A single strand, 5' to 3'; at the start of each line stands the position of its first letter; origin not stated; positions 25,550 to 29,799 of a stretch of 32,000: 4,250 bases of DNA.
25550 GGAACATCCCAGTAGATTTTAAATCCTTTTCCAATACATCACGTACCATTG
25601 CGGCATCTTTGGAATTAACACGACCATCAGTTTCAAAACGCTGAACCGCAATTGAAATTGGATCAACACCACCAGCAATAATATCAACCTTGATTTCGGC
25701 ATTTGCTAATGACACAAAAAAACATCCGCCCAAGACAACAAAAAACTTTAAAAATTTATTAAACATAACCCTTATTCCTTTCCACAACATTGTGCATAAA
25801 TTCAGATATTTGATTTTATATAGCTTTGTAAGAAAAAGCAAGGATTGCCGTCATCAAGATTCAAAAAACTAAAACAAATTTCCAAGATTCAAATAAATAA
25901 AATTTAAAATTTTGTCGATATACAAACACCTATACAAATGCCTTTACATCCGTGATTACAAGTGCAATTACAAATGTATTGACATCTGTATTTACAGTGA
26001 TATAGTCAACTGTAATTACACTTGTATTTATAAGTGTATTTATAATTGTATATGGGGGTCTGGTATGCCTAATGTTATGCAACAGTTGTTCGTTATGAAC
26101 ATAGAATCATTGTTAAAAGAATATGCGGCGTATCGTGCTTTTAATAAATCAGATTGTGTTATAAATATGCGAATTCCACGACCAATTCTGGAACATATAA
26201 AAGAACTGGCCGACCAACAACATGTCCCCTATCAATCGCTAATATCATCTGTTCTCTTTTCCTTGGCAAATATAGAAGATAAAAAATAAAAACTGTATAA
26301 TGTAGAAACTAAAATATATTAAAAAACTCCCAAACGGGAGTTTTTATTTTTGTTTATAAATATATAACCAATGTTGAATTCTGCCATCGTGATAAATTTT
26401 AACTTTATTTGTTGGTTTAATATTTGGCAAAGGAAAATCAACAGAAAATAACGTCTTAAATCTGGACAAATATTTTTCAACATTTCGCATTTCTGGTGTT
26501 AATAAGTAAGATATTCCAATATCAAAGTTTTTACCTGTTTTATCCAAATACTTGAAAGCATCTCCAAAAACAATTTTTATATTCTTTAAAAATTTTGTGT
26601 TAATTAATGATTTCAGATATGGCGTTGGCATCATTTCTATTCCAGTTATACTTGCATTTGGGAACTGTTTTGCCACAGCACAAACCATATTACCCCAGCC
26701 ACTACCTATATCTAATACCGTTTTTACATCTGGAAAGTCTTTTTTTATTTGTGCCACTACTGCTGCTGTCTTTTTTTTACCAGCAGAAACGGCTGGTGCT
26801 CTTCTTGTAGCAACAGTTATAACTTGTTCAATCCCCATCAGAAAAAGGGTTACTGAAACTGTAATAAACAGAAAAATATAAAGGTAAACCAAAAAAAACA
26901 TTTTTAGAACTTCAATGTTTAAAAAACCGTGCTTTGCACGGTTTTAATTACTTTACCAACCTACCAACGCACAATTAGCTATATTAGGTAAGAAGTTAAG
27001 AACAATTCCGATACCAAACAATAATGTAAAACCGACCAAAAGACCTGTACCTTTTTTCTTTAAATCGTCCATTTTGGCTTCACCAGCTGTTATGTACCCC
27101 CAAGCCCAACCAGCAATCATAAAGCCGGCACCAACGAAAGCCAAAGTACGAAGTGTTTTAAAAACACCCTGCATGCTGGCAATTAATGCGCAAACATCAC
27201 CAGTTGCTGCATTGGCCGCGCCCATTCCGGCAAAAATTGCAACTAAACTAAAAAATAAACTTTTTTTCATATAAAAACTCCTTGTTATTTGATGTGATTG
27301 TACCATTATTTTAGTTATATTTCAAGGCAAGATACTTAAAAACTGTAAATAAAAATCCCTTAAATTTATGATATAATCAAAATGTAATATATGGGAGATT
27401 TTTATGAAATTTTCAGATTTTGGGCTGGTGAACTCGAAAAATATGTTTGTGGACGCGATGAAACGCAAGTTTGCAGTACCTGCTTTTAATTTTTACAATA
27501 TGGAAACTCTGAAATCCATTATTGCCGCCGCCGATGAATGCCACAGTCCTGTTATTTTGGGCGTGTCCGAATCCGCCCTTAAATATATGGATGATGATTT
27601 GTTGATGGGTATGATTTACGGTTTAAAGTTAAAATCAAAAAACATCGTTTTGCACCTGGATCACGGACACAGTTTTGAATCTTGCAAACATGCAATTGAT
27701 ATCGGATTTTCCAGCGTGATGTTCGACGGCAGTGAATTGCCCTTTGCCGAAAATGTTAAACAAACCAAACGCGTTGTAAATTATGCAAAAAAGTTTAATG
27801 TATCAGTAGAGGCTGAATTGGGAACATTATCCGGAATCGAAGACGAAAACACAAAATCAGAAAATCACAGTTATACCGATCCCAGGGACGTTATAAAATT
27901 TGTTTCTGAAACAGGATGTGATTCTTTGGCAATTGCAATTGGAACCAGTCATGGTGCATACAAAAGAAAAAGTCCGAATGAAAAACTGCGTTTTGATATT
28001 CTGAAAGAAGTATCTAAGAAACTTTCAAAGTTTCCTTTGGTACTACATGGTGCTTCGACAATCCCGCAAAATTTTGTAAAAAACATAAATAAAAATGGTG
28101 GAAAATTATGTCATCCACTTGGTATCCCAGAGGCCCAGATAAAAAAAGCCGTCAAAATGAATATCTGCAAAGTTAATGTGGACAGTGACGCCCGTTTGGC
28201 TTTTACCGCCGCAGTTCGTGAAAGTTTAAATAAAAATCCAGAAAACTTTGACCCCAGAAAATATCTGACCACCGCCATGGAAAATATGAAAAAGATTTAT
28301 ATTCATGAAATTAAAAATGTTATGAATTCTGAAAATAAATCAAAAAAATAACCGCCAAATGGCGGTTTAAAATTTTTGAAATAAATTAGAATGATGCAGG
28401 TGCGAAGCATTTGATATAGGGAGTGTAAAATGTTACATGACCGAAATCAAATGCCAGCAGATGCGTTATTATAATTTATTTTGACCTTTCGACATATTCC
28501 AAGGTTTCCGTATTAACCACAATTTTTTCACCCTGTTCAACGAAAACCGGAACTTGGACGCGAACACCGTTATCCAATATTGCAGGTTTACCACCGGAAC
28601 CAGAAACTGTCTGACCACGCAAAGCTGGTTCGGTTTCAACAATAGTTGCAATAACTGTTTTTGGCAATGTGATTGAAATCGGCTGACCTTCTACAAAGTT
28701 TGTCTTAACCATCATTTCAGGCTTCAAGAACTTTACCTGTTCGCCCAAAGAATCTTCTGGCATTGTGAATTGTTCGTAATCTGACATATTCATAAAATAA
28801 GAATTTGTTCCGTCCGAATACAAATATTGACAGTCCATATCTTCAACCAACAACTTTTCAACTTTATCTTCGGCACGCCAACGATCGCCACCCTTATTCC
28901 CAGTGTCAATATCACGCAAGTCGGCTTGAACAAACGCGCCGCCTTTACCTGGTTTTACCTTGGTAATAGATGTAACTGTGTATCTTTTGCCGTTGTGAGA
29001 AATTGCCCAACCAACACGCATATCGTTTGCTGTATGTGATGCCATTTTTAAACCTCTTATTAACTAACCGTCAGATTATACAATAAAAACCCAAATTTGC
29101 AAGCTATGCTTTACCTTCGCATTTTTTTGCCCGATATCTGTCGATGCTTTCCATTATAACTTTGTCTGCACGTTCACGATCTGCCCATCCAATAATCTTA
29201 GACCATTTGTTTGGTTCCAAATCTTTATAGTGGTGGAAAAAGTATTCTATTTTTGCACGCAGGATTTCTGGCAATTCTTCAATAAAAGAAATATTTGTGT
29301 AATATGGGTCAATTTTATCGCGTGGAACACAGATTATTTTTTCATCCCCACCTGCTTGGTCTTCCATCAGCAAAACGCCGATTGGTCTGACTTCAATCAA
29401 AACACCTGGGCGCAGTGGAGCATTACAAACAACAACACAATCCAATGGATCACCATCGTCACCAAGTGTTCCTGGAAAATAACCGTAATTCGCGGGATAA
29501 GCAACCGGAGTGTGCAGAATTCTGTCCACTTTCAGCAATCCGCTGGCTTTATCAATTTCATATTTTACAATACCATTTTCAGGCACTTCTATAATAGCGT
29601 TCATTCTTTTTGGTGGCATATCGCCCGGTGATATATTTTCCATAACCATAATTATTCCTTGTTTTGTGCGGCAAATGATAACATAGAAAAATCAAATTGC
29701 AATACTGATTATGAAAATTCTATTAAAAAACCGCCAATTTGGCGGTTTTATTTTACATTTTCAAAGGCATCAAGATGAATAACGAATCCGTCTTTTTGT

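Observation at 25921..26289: Eleven 12-bp iterons with an embedded promoter directly upstream of an orphan BrnA-like RHH gene (centromere- or omega-like architecture on the chromosome)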

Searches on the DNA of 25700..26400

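Call 88: search_rna_families(source=window, start=25700, end=26400, threshold=evalue, max_evalue=1)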
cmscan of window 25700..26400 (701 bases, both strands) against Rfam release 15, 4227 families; matches with E-value up to 1: 7.
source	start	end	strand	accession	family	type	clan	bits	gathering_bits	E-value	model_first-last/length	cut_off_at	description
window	26313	26395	-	RF02075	STnc230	Gene; sRNA;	-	26.5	50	0.13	1-83/83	no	Enterobacterial sRNA STnc230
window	26285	26351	+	RF01859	Phe_leader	Cis-reg; leader;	-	24.1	55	0.13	1-125/125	no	Phenylalanine leader peptide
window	26285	26344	-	RF01770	rimP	Cis-reg; leader;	-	23.7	47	0.19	34-102/102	no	Gammaprotebacteria rimP leader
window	26002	26053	+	RF04176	mir-3149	Gene; miRNA;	-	22.4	100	0.13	1-83/83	no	mir-3149 microRNA precursor family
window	25955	26031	-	RF04176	mir-3149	Gene; miRNA;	-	21.7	100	0.2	1-83/83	no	mir-3149 microRNA precursor family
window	25925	25999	-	RF04154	mir-1277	Gene; miRNA;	-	20.1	81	0.61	1-78/78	no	mir-1277 microRNA precursor family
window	26300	26352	+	RF02063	STnc350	Gene; sRNA;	-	18.6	60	0.98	1-68/68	no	Salmonella enterica sRNA STnc350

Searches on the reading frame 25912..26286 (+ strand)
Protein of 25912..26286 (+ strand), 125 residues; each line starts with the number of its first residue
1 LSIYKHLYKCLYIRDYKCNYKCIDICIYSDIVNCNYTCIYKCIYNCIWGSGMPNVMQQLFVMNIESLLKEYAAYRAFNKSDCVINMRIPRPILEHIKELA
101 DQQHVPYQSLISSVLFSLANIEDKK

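Call 5: search_protein_families(library=pfam, proteins=[window:25912-26286:+], max_evalue=1)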
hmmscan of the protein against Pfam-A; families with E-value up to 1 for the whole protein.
window:25912-26286:+ (125 aa): 2 families
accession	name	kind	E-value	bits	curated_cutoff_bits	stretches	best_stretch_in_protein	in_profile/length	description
PF12441.14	CopG_antitoxin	-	9.2e-09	36.4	28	1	76-115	37-76/79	CopG antitoxin of type II toxin-antitoxin system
PF03869.20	Arc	-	0.15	12.3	20.4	1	85-104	8-27/50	Arc-like DNA binding domain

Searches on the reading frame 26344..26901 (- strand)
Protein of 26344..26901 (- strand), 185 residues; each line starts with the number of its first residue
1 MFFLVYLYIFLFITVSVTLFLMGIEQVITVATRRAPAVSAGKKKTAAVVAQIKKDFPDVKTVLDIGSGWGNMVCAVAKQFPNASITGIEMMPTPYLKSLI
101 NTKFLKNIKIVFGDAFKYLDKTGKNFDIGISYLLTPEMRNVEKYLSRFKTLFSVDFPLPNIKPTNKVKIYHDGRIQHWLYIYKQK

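Call 5: search_protein_families(library=pfam, proteins=[window:26344-26901:-], max_evalue=1)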
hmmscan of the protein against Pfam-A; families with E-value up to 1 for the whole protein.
window:26344-26901:- (185 aa): 15 families
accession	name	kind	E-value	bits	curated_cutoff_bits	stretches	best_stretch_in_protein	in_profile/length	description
PF02390.23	Methyltransf_4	-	2.4e-08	34.1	24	1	60-121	3-66/173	Putative methyltransferase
PF13847.12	Methyltransf_31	-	1.9e-07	31.3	27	1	60-151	5-100/145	Methyltransferase domain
PF13649.12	Methyltransf_25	-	6.8e-06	27.1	27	1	62-147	1-88/97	Methyltransferase domain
PF08123.19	DOT1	-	1.9e-05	24.7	23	1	59-121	43-105/205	Histone methylation protein DOT1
PF05175.20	MTS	-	0.00072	19.7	23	1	46-117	21-92/170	Methyltransferase small domain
PF08241.18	Methyltransf_11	-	0.00091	20.3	21.2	1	63-149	1-84/95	Methyltransferase domain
PF08242.18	Methyltransf_12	-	0.0021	19.2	30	1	63-146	1-86/98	Methyltransferase domain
PF02353.26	CMAS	-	0.0026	17.6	27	1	58-88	62-91/273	Mycolic acid cyclopropane synthetase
PF01564.23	Spermine_synth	-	0.0071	16.4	22.9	1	57-148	17-114/186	Spermine/spermidine synthase domain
PF00891.24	Methyltransf_2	-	0.0089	15.8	22.3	1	49-88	55-92/210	O-methyltransferase domain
PF13489.12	Methyltransf_23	-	0.0095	16.1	27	1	46-106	10-61/164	Methyltransferase domain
PF01135.25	PCMT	-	0.021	15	20.3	1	49-115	65-133/210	Protein-L-isoaspartate(D-aspartate) O-methyltransferase (PCMT)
PF06080.18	DUF938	-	0.032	14.5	27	1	40-86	6-53/202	Protein of unknown function (DUF938)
PF24675.1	NpmA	-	0.09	12.5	60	1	59-89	24-54/214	16S rRNA (adenine(1408)-N(1))-methyltransferase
PF00398.26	RrnaAD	-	0.1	12.1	24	1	58-117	30-87/263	Ribosomal RNA adenine dimethylase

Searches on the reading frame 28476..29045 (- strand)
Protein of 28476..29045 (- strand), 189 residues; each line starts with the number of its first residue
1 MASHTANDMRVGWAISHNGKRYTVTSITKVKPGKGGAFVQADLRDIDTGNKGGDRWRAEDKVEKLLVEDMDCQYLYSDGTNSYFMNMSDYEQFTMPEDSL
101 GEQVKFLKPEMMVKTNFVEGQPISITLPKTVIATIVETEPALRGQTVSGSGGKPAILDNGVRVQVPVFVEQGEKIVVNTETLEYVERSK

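Call 35: search_protein_families(library=pfam, proteins=[window:28476-29045:-], max_evalue=0.0001)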
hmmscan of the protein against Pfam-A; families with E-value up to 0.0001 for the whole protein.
window:28476-29045:- (189 aa): 3 families
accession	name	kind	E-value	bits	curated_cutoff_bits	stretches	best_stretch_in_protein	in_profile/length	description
PF09285.17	Elong-fact-P_C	-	2.3e-23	82.1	25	1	132-187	2-56/56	Elongation factor P, C-terminal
PF01132.26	EFP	-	2.3e-19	69.6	27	1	71-123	2-54/54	Elongation factor P (EF-P) OB domain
PF08207.18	EFP_N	-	3.6e-18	65.8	23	1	5-62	1-58/58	Elongation factor P (EF-P) KOW-like domain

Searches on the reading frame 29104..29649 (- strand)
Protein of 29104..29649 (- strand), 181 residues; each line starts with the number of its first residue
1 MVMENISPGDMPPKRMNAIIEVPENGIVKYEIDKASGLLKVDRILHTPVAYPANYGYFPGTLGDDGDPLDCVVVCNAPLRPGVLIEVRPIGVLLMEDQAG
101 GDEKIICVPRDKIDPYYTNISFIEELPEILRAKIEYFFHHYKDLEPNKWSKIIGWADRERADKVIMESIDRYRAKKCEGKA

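Call 35: search_protein_families(library=pfam, proteins=[window:29104-29649:-], max_evalue=0.0001)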
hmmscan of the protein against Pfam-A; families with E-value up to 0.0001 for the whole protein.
window:29104-29649:- (181 aa): 1 family
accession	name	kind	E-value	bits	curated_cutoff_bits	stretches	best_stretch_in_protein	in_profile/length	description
PF00719.24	Pyrophosphatase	-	6.7e-55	185.5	23.5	1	18-172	1-152/153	Inorganic pyrophosphatase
